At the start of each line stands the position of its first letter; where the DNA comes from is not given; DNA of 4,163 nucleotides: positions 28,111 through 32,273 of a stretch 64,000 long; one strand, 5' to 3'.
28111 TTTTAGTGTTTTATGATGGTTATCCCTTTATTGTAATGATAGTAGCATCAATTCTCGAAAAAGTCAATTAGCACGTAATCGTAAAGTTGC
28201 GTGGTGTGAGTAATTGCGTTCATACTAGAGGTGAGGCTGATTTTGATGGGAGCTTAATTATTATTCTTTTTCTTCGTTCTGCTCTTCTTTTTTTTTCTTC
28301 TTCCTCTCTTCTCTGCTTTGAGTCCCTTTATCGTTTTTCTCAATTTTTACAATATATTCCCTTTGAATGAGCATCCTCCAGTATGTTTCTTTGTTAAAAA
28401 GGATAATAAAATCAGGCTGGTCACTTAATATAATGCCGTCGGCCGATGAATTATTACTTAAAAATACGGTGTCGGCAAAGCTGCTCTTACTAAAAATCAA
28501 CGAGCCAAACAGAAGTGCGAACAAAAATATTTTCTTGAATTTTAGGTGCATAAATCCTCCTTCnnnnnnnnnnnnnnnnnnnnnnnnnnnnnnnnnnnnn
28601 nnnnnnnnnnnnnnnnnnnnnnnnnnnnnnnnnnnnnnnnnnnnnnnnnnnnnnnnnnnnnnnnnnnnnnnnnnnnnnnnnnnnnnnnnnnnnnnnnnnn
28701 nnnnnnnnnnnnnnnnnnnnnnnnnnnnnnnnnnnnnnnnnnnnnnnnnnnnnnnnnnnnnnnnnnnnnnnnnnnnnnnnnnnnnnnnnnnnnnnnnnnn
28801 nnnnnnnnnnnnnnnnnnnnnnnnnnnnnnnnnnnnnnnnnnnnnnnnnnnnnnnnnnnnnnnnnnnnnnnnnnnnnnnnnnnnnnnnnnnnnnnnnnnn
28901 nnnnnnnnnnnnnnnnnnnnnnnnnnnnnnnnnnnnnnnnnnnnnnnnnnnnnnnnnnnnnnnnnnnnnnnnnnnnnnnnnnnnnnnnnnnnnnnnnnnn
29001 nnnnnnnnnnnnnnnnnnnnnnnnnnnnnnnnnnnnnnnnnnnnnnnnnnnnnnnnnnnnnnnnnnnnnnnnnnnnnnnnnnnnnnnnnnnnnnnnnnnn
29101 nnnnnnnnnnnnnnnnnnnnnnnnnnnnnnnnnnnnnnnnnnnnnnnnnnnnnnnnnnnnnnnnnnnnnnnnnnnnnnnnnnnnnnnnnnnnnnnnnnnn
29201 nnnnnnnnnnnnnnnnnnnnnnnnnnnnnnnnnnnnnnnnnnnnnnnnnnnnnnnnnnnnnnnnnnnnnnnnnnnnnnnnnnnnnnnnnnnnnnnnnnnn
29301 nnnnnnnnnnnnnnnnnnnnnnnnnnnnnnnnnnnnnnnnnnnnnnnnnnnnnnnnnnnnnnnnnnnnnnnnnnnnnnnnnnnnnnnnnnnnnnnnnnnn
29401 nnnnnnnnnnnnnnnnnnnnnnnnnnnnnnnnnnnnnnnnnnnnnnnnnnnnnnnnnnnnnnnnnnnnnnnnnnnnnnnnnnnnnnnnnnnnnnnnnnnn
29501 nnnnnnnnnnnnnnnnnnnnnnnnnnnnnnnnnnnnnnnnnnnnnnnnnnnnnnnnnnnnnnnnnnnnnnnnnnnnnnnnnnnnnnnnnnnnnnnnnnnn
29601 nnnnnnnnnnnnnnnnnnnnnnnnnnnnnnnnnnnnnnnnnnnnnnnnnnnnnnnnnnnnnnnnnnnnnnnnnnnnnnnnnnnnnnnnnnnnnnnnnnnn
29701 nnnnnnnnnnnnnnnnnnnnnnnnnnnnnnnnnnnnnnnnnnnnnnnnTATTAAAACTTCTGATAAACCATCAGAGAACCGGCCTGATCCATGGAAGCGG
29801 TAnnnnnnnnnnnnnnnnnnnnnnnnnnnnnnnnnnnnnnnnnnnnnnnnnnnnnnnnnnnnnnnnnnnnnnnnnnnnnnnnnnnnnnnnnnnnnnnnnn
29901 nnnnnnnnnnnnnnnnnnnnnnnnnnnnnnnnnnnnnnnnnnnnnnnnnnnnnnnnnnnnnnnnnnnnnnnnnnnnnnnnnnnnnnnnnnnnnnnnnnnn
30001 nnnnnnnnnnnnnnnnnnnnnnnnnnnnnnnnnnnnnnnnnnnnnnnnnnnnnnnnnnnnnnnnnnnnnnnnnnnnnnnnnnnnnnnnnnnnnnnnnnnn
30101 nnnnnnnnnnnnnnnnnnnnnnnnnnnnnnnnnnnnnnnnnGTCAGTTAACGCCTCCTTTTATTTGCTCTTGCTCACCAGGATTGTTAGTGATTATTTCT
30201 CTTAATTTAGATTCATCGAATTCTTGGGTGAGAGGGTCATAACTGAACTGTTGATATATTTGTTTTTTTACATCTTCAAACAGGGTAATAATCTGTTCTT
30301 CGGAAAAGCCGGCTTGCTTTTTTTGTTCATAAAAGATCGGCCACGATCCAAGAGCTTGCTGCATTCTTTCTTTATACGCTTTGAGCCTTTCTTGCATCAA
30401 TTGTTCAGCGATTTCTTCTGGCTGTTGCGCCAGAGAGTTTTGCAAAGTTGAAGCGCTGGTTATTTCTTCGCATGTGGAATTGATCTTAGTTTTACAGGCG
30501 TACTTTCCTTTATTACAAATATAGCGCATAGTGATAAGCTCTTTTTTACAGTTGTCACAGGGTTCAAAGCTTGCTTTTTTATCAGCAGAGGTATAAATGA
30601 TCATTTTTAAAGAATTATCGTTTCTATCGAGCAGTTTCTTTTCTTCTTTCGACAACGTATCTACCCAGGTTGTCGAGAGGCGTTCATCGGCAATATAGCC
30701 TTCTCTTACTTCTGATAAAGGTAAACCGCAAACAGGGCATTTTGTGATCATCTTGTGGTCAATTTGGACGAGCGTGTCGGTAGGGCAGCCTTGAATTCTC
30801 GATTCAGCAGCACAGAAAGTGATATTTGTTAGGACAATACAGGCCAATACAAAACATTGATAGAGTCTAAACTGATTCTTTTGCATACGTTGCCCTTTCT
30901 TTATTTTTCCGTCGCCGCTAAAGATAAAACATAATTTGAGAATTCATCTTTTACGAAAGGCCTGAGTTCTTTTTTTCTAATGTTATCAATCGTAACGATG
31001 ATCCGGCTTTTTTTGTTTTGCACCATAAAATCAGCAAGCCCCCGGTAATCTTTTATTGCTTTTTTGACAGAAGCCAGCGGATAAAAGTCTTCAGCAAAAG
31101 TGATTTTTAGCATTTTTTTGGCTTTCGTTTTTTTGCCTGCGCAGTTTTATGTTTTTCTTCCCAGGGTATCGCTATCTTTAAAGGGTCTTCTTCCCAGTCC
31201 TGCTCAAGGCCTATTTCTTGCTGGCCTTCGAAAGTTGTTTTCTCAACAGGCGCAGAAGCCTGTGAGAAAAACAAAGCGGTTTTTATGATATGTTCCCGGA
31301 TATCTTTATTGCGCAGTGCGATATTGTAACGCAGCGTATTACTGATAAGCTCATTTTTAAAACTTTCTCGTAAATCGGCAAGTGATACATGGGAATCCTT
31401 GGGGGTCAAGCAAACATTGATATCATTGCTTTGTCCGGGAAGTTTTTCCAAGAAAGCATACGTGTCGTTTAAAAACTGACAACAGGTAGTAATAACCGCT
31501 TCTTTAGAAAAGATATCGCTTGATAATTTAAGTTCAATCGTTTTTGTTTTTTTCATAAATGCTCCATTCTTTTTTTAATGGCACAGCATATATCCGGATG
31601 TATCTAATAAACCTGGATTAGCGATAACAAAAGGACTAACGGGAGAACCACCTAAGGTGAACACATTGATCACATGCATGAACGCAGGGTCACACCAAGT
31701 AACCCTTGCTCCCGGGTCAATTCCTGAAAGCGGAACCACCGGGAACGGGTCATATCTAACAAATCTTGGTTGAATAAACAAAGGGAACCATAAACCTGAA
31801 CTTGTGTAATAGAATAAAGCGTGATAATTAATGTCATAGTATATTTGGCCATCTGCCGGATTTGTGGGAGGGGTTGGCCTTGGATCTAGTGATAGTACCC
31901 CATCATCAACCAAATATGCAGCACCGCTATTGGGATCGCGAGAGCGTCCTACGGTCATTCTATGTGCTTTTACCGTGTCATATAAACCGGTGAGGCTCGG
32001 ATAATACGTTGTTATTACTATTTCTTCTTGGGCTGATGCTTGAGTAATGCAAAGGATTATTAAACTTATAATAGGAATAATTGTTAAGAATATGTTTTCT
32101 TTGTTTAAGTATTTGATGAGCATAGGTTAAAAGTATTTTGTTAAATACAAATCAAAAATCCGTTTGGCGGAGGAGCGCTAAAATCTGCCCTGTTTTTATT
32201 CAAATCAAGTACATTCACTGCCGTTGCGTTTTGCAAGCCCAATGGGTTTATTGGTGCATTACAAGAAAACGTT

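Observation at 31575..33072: Three tandem paralogous small secreted proteins immediately downstream of the rSAM array: candidate substrates or products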

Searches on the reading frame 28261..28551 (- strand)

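Call 52: search_protein_families(library=pfam, proteins=[window:28261-28551:-], max_evalue=5)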
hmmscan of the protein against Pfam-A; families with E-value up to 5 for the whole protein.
window:28261-28551:- (96 aa): 0 families

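Call 72: search_protein_families(library=ncbifam, proteins=[window:28261-28551:-], max_evalue=1)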
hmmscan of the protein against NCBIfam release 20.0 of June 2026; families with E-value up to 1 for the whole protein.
window:28261-28551:- (96 aa): 2 families
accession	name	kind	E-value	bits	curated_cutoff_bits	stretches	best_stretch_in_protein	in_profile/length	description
NF047503.1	LB_137_fam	subfamily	0.003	16.9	200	1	18-90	5-75/288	LB_137 family protein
NF047413.1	heterocyst_PatX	equivalog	0.88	10.4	30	0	8-76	7-38/69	heterocyst-inhibiting protein PatX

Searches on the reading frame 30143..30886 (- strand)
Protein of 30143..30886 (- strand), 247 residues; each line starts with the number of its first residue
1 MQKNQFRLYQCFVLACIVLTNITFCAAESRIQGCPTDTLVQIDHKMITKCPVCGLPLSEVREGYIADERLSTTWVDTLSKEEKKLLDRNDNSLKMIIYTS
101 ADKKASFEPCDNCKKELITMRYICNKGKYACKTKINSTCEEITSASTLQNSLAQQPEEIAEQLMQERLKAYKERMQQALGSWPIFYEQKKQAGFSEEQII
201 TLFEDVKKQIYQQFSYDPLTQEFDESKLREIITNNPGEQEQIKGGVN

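Call 4: search_protein_families(library=pfam, proteins=[window:30143-30886:-], max_evalue=0.1)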
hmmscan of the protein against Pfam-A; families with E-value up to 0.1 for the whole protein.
window:30143-30886:- (247 aa): 3 families
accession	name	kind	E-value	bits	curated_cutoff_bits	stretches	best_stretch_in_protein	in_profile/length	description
PF03107.22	C1_2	-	0.041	14.7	26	0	105-139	15-47/48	C1 domain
PF12654.12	DUF3786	-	0.044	13.8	27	1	106-180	43-114/176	Domain of unknown function (DUF3786)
PF06827.20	zf-FPG_IleRS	-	0.071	13.4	21.3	0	49-62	3-16/30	Zinc finger found in FPG and IleRS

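Call 14: search_protein_families(library=ncbifam, proteins=[window:30143-30886:-], max_evalue=0.01)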
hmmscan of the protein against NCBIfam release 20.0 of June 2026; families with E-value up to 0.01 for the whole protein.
window:30143-30886:- (247 aa): 1 family
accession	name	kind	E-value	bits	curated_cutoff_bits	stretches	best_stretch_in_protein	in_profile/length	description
TIGR01702.1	CO_DH_cata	equivalog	0.0057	14.9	478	1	136-209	350-421/621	anaerobic carbon-monoxide dehydrogenase catalytic subunit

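Call 52: search_protein_families(library=pfam, proteins=[window:30143-30886:-], max_evalue=5)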
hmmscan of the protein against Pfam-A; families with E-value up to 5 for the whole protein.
window:30143-30886:- (247 aa): 6 families
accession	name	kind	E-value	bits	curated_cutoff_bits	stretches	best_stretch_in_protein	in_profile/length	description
PF03107.22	C1_2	-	0.041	14.7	26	1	105-139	15-47/48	C1 domain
PF12654.12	DUF3786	-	0.044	13.8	27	1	106-180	43-114/176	Domain of unknown function (DUF3786)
PF06827.20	zf-FPG_IleRS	-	0.071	13.4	21.3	1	49-62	3-16/30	Zinc finger found in FPG and IleRS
PF08063.17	Zn_ribbon_PADR1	-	0.11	12.8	25.1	1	107-139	2-32/42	PADR1 domain, zinc ribbon fold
PF13824.12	zf-Mss51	-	0.26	12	27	1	34-78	2-45/55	Zinc-finger of mitochondrial splicing suppressor 51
PF06677.18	Auto_anti-p27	-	0.81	10.3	24.1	1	49-59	17-27/40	Sjogren's syndrome/scleroderma autoantigen 1 (Autoantigen p27)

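Call 72: search_protein_families(library=ncbifam, proteins=[window:30143-30886:-], max_evalue=1)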
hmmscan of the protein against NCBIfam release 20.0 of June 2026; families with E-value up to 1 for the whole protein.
window:30143-30886:- (247 aa): 1 family
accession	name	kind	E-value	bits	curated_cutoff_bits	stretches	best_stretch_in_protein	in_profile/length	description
TIGR01702.1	CO_DH_cata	equivalog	0.0057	14.9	478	1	136-209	350-421/621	anaerobic carbon-monoxide dehydrogenase catalytic subunit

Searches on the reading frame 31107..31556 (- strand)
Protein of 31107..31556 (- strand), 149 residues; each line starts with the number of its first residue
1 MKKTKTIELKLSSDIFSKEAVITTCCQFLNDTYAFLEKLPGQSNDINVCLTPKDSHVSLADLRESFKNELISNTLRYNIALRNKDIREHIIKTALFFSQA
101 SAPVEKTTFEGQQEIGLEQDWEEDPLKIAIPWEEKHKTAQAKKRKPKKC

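Call 4: search_protein_families(library=pfam, proteins=[window:31107-31556:-], max_evalue=0.1)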
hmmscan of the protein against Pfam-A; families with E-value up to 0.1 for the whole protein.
window:31107-31556:- (149 aa): 0 families

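Call 14: search_protein_families(library=ncbifam, proteins=[window:31107-31556:-], max_evalue=0.01)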
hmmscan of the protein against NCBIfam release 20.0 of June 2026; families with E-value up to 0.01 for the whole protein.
window:31107-31556:- (149 aa): 1 family
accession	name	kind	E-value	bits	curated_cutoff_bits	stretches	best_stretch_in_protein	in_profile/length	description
TIGR03976.1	chp_LLNDYxLRE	equivalog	1.8e-10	41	50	1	12-95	2-84/90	His-Xaa-Ser system protein HxsD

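Call 46: find_related_loci(query=A5, collection=metagenome_contigs, flank=10000)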
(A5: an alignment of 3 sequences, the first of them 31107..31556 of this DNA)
Query A5 (149 aa) in metagenome_contigs; peptide patterns used: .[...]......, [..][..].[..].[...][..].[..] (x = any residue, [..] = any of these).
600 stretches matched a pattern (row limit reached: there are more); 95 encode a relative of the query (tblastn E <= 1e-3); the best 80 are kept; 80 distinct loci.
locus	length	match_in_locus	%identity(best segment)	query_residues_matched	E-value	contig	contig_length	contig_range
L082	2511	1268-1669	69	1-134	8e-61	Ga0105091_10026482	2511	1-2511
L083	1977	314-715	69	1-134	1e-61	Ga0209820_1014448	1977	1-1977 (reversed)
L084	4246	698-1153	47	1-145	1e-41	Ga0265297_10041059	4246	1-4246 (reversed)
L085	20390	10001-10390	50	1-136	9e-40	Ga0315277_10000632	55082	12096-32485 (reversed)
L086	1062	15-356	53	16-134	1e-36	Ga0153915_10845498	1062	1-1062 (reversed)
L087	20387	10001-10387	48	1-134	6e-35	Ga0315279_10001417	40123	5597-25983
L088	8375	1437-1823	38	1-134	3e-21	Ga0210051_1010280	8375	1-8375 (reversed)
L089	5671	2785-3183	37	7-142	3e-21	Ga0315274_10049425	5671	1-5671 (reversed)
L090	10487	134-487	39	7-134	1e-20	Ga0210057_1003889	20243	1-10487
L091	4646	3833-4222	38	2-134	1e-20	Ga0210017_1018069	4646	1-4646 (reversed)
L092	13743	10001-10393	35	1-142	2e-20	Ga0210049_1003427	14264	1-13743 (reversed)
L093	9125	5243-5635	35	1-142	2e-20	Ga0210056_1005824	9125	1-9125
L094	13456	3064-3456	37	9-147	6e-20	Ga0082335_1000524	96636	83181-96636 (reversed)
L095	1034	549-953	34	3-140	6e-20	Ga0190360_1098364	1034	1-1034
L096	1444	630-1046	34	5-143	9e-20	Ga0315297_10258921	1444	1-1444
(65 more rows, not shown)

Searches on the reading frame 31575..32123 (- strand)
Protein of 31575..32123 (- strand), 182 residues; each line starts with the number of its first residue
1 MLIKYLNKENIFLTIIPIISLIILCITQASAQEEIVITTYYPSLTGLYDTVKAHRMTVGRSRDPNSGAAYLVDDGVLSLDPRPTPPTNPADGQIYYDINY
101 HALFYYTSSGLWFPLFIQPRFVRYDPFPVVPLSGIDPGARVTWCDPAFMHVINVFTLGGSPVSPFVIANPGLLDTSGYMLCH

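Call 4: search_protein_families(library=pfam, proteins=[window:31575-32123:-], max_evalue=0.1)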
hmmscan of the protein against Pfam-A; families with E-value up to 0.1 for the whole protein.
window:31575-32123:- (182 aa): 0 families

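Call 14: search_protein_families(library=ncbifam, proteins=[window:31575-32123:-], max_evalue=0.01)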
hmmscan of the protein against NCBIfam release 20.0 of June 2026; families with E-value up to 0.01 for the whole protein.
window:31575-32123:- (182 aa): 0 families

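Call 57: search_protein_families(library=phrogs, proteins=[window:31575-32123:-], max_evalue=0.1)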
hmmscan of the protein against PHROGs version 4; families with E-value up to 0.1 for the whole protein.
window:31575-32123:- (182 aa): 1 family
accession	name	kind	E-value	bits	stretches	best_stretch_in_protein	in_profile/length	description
phrog_8309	-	unknown function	0.0024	18.1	1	79-108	19-48/312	-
